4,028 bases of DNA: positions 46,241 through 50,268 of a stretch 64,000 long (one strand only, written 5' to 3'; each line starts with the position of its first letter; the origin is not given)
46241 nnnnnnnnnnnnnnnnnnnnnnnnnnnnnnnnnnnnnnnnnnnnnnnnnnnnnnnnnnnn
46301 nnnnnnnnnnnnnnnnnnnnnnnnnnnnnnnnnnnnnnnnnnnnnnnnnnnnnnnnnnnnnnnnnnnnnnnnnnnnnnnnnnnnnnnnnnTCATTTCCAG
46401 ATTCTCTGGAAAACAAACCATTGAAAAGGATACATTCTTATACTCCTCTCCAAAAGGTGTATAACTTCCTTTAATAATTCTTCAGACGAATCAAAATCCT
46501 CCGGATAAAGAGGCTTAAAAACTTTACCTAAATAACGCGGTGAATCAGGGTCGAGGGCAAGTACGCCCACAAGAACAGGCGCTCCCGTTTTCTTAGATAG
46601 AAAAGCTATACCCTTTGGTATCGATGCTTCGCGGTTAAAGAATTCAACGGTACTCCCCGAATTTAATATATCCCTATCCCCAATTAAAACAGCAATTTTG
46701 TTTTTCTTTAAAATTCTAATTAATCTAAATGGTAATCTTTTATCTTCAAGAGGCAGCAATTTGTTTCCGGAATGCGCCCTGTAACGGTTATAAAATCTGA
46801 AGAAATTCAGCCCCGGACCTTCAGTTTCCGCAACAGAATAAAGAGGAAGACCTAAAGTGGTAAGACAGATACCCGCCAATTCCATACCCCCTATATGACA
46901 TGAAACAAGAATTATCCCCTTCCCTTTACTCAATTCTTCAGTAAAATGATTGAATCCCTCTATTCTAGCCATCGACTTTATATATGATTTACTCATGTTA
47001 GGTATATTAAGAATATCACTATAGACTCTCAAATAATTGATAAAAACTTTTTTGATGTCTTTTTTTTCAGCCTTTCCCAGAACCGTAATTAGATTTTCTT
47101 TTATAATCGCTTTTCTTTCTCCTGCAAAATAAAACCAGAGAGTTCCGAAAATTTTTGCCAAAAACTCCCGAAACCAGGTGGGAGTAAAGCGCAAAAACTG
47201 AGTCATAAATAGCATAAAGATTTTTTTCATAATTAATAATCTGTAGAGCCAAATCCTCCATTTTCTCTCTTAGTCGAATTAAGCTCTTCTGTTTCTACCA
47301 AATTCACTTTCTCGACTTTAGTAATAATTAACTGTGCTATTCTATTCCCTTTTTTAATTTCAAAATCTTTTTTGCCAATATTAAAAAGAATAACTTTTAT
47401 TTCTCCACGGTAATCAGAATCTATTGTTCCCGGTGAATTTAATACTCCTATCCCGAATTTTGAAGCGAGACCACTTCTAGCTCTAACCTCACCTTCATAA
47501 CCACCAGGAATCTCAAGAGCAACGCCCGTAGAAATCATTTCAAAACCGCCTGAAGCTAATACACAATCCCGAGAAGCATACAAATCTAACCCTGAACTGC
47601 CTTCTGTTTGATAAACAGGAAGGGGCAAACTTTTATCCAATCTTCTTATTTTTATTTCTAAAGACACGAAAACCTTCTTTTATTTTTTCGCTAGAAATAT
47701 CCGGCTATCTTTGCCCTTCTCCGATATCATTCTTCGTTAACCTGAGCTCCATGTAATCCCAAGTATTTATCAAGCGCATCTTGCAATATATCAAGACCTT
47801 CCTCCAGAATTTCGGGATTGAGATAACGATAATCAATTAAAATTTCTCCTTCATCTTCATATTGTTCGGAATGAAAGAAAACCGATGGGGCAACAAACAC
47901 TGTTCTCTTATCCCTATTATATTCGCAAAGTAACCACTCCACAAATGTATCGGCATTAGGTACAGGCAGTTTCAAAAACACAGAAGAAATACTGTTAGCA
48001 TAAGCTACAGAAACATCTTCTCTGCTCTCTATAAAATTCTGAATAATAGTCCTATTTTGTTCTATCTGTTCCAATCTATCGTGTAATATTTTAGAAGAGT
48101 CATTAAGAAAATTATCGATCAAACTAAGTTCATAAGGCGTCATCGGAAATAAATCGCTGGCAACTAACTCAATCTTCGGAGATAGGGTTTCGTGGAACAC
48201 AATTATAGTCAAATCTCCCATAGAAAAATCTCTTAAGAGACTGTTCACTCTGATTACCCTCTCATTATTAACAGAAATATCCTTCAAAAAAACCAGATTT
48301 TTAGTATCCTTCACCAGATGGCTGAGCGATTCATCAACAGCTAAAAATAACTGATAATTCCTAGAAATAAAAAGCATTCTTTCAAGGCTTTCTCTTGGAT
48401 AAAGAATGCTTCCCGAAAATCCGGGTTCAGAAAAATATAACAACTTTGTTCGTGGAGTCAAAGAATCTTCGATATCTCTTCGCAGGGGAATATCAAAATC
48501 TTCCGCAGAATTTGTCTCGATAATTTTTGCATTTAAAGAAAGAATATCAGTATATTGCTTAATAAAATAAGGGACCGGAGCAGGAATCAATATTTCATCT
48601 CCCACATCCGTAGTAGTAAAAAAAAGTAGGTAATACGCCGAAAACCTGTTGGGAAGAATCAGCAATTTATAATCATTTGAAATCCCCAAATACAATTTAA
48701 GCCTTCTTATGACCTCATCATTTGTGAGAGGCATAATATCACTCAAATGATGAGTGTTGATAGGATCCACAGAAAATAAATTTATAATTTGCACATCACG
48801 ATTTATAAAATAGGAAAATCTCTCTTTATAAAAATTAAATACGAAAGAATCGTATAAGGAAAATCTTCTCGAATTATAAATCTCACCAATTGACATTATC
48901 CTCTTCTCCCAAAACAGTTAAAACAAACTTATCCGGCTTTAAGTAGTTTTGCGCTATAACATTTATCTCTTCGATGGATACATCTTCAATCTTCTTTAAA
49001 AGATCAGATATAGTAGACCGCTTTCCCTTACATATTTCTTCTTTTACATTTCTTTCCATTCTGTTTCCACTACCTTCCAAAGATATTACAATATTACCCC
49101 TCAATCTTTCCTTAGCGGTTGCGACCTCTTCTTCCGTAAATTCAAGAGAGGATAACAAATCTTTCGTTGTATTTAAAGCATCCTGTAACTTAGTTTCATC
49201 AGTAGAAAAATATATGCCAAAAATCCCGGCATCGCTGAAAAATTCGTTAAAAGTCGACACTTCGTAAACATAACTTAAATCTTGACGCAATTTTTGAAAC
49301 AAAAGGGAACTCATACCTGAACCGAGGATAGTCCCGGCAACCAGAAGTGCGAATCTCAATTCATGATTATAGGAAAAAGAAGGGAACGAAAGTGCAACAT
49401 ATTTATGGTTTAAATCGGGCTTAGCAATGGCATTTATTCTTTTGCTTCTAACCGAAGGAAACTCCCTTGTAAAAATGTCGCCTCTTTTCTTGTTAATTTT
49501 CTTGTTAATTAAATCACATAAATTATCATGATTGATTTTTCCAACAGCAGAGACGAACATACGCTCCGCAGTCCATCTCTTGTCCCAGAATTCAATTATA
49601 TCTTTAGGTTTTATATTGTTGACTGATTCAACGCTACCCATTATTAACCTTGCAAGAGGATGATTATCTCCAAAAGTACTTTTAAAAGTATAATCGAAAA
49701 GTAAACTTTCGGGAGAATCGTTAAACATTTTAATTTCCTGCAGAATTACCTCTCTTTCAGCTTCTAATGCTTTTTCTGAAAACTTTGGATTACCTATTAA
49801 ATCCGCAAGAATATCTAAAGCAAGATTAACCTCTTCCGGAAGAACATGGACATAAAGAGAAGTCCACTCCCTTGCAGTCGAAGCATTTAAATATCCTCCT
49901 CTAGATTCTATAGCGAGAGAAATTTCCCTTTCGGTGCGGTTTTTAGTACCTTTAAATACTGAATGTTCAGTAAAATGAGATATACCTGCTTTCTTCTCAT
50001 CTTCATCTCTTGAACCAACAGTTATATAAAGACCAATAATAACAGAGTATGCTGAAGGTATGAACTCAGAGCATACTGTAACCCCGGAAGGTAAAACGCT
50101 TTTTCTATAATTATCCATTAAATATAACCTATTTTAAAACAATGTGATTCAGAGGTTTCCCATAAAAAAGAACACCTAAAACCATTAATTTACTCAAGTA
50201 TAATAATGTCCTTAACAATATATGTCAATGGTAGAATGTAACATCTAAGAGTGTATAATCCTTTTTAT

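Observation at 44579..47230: PatA-like acyltransferase + PimA/PIG-A-like GT4 + deacetylase: a bacterial GPI-like glycolipid route?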

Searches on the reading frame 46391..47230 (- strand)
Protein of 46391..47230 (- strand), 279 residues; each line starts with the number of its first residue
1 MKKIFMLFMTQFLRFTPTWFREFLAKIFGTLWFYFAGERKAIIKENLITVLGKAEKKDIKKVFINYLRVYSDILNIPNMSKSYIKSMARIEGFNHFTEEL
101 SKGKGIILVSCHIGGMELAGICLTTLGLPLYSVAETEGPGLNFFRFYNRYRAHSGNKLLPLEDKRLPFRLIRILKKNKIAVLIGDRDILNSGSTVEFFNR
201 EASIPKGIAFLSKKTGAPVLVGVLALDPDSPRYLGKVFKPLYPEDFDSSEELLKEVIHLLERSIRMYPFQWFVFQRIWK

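Call 3: search_protein_families(library=pfam, proteins=[window:46391-47230:-], max_evalue=0.01)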
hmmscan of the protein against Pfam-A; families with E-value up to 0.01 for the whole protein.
window:46391-47230:- (279 aa): 1 family
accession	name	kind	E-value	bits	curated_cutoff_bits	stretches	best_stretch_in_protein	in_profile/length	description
PF03279.18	Lip_A_acyltrans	-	1.1e-34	120.4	22.3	1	6-279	19-294/295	Bacterial lipid A biosynthesis acyltransferase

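Call 4: search_protein_families(library=ncbifam, proteins=[window:46391-47230:-], max_evalue=0.01)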
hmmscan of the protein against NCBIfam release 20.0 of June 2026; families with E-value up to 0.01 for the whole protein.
window:46391-47230:- (279 aa): 14 families
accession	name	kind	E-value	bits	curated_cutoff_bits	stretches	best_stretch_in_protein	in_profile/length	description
NF005919.0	PRK07920.1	equivalog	7.4e-33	113.9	209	1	33-278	42-293/311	phosphatidylinositol mannoside acyltransferase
NF006270.0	PRK08419.1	equivalog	2.8e-23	82.7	248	1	4-279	8-289/298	lipid A biosynthesis lauroyl acyltransferase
TIGR02207.1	lipid_A_htrB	subfamily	1.1e-16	61.1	297.8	1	9-278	21-291/303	LpxL/LpxP family Kdo(2)-lipid IV(A) lauroyl/palmitoleoyl acyltransferase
TIGR02208.1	lipid_A_msbB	equivalog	1.1e-14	54.5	336.05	1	7-274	21-290/305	lauroyl-Kdo(2)-lipid IV(A) myristoyltransferase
NF006507.0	PRK08943.1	subfamily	2.1e-12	46.7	337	1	8-273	32-299/322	lipid A biosynthesis (KDO)2-(lauroyl)-lipid IVA acyltransferase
NF005340.0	PRK06860.1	subfamily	7.2e-12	45.1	398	1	23-278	41-297/309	lipid A biosynthesis lauroyl acyltransferase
NF005399.0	PRK06946.1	subfamily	1.8e-09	37.2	343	1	8-276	12-281/294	lipid A biosynthesis lauroyl acyltransferase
NF006487.0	PRK08905.1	equivalog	5.3e-09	35.5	281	1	6-271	3-266/290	lysophospholipid acyltransferase family protein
NF004569.0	PRK05906.1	equivalog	1.1e-07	31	439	1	94-279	130-313/454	lipid A biosynthesis lauroyl acyltransferase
NF004191.0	PRK05646.1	equivalog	1.9e-07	30.5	491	1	21-275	36-292/310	lipid A biosynthesis lauroyl acyltransferase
NF005120.0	PRK06553.1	equivalog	3.9e-07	29.7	273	1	87-279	115-307/308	lipid A biosynthesis lauroyl acyltransferase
NF006432.0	PRK08706.1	equivalog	1.2e-06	28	384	1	5-276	3-276/289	lipid A biosynthesis lauroyl acyltransferase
NF005952.0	PRK08025.1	equivalog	2.9e-05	23.3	517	1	20-276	36-292/306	kdo(2)-lipid IV(A) palmitoleoyltransferase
NF006437.0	PRK08733.1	equivalog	9.9e-05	21.6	540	1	80-275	102-291/306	LpxL/LpxP family Kdo(2)-lipid IV(A) lauroyl/palmitoleoyl acyltransferase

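Call 8: search_solved_structures(query=window:46391-47230:-, max_evalue=0.01, show_alignments=2)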
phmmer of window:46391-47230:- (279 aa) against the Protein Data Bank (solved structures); distinct sequences matched with E-value up to 0.01: 5.
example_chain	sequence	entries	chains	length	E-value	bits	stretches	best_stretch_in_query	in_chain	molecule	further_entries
5oce_A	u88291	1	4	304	1.1e-16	64.7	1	42-278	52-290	Phosphatidylinositol mannoside acyltransferase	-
5f2t_A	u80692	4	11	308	1.2e-16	64.6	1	42-278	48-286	Phosphatidylinositol mannoside acyltransferase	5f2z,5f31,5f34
7ojt_A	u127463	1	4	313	1.3e-16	64.5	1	42-278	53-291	Phosphatidylinositol mannoside acyltransferase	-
5kn7_B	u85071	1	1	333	2.1e-06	31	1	59-269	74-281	Lipid A biosynthesis lauroyl acyltransferase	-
5knk_B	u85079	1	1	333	1.1e-05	28.7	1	59-269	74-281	Lipid A biosynthesis lauroyl acyltransferase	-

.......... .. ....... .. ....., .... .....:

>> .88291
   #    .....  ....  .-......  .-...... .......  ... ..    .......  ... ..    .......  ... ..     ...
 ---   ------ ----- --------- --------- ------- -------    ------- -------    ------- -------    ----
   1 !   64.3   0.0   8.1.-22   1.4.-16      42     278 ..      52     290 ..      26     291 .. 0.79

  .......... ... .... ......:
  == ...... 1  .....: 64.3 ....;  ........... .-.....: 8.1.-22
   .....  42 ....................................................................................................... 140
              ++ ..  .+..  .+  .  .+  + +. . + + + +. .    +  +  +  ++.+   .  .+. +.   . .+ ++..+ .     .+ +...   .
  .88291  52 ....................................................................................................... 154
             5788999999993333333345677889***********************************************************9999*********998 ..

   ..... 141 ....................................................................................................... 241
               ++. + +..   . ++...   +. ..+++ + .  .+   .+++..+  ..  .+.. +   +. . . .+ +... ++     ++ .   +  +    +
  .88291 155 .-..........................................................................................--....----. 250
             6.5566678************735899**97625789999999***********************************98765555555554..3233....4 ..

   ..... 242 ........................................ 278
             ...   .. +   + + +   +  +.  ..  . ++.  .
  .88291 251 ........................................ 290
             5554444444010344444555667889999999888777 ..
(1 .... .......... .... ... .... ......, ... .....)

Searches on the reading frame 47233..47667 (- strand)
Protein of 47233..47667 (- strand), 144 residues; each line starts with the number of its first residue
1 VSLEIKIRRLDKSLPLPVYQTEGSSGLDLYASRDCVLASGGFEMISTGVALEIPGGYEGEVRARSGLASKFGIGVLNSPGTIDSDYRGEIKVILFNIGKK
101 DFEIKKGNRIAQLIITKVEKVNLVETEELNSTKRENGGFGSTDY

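Call 3: search_protein_families(library=pfam, proteins=[window:47233-47667:-], max_evalue=0.01)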
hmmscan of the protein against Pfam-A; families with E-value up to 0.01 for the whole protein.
window:47233-47667:- (144 aa): 2 families
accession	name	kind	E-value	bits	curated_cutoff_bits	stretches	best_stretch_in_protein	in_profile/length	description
PF00692.24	dUTPase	-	2.1e-34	118.5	22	1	15-142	4-128/129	dUTPase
PF22769.1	DCD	-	3.2e-08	34.2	27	1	32-117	68-152/153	dCTP deaminase-like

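Call 4: search_protein_families(library=ncbifam, proteins=[window:47233-47667:-], max_evalue=0.01)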
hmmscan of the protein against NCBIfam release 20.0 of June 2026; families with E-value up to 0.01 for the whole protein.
window:47233-47667:- (144 aa): 5 families
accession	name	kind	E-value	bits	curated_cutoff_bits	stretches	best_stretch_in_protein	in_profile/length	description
NF001862.0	PRK00601.1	equivalog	2.1e-53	180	103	1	2-142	5-147/150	dUTP diphosphatase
TIGR00576.1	dut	superfamily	5.3e-52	175.3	102.55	1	5-142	2-141/143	dUTP diphosphatase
NF010561.0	PRK13956.1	equivalog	5e-10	39.4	223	1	11-143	14-146/147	dUTP diphosphatase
TIGR02274.1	dCTP_deam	equivalog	9.1e-10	38.5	92.8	1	31-120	68-156/180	dCTP deaminase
NF002598.0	PRK02253.1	equivalog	0.00094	18.7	130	1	45-120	80-152/167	deoxyuridine 5'-triphosphate nucleotidohydrolase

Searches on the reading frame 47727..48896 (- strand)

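Call 3: search_protein_families(library=pfam, proteins=[window:47727-48896:-], max_evalue=0.01)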
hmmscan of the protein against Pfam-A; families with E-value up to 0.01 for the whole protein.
window:47727-48896:- (389 aa): 1 family
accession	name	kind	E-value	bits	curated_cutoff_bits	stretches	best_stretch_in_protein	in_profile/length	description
PF00155.27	Aminotran_1_2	-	0.0015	18.3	19.7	1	89-224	80-221/361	Aminotransferase class I and II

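Call 4: search_protein_families(library=ncbifam, proteins=[window:47727-48896:-], max_evalue=0.01)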
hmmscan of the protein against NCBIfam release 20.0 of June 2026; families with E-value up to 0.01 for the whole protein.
window:47727-48896:- (389 aa): 30 families (the best 25 are shown)
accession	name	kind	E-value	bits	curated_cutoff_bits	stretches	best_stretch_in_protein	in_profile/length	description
NF005744.0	PRK07568.1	subfamily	1.8e-34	119.2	389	1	87-379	100-394/398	pyridoxal phosphate-dependent aminotransferase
NF041091.1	asp_aminotase_Arch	equivalog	3.7e-13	49.1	550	1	87-227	99-237/376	aspartate aminotransferase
NF005593.0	PRK07324.1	equivalog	1.5e-11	43.9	476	1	87-377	92-370/373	aminotransferase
NF004770.0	PRK06108.1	subfamily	6.9e-11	41.6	422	1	90-342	111-363/396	pyridoxal phosphate-dependent aminotransferase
NF041364.1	GntC_guanitoxin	equivalog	4e-10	39.1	415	1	85-344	70-330/356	guanitoxin biosynthesis PLP-dependent (S)-gamma-hydroxy-L-arginine cyclodehydratase GntC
NF004975.0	PRK06348.1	equivalog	2.4e-09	36.7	549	1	87-227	101-239/384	pyridoxal phosphate-dependent aminotransferase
NF004621.0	PRK05957.1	equivalog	3.5e-09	35.9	498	1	87-376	101-384/389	pyridoxal phosphate-dependent aminotransferase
NF005732.0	PRK07550.1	equivalog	4.6e-09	35.8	366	1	86-199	104-216/389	aminotransferase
NF006230.0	PRK08363.1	equivalog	4e-08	32.5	534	1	88-371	106-388/398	alanine aminotransferase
TIGR03947.1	viomycin_VioD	equivalog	4.9e-08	32.2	390.9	1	87-343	81-333/359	capreomycidine synthase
NF006229.0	PRK08361.1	equivalog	8.8e-08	31.5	624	1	77-377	95-390/391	aspartate aminotransferase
NF005816.0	PRK07682.1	equivalog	1.8e-07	30.1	620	1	95-227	110-240/390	aminotransferase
NF006488.0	PRK08912.1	equivalog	3.2e-07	29.6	498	1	92-228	104-238/387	aminotransferase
NF005601.0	PRK07337.1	equivalog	3.5e-07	29.7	496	1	87-289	107-308/394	pyridoxal phosphate-dependent aminotransferase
NF004854.0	PRK06207.1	subfamily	1.2e-06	27.5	464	1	63-339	88-368/405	pyridoxal phosphate-dependent aminotransferase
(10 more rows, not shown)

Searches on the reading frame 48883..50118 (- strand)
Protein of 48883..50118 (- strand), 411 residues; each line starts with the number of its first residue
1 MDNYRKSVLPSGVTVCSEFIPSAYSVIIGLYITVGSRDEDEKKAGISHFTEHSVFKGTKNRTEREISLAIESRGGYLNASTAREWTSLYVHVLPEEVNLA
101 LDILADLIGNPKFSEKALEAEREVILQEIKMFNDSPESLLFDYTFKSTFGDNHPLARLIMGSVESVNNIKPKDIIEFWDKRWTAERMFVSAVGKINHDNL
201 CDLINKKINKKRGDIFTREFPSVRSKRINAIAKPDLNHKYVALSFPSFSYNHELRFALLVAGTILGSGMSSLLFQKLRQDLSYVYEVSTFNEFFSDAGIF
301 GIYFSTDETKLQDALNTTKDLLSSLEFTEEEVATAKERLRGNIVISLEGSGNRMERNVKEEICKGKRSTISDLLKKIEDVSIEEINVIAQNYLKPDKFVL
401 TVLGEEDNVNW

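Call 3: search_protein_families(library=pfam, proteins=[window:48883-50118:-], max_evalue=0.01)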
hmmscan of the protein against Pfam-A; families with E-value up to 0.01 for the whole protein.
window:48883-50118:- (411 aa): 2 families
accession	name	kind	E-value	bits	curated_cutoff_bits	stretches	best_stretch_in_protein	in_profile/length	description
PF00675.25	Peptidase_M16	-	8.2e-39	133.3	22.3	1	15-157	2-143/149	Insulinase (Peptidase family M16)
PF05193.26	Peptidase_M16_C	-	8.6e-32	110.9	23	1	169-339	2-181/181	Peptidase M16 inactive domain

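Call 4: search_protein_families(library=ncbifam, proteins=[window:48883-50118:-], max_evalue=0.01)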
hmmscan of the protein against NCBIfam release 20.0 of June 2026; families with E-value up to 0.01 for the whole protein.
window:48883-50118:- (411 aa): 4 families
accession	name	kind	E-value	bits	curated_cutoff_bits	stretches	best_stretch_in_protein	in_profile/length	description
NF047421.1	YfmH_fam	equivalog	6.4e-28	98.1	250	1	30-400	46-418/425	EF-P 5-aminopentanol modification-associated protein YfmH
NF047422.1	YfmF_fam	equivalog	1.6e-20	73.4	285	1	106-399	112-408/412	EF-P 5-aminopentanol modification-associated protein YfmF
NF011681.0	PRK15101.1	equivalog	1.2e-16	60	765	1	21-182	61-226/961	pitrilysin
TIGR02110.1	PQQ_syn_pqqF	equivalog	2.7e-12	46.3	320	1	7-200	3-199/697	pyrroloquinoline quinone biosynthesis protein PqqF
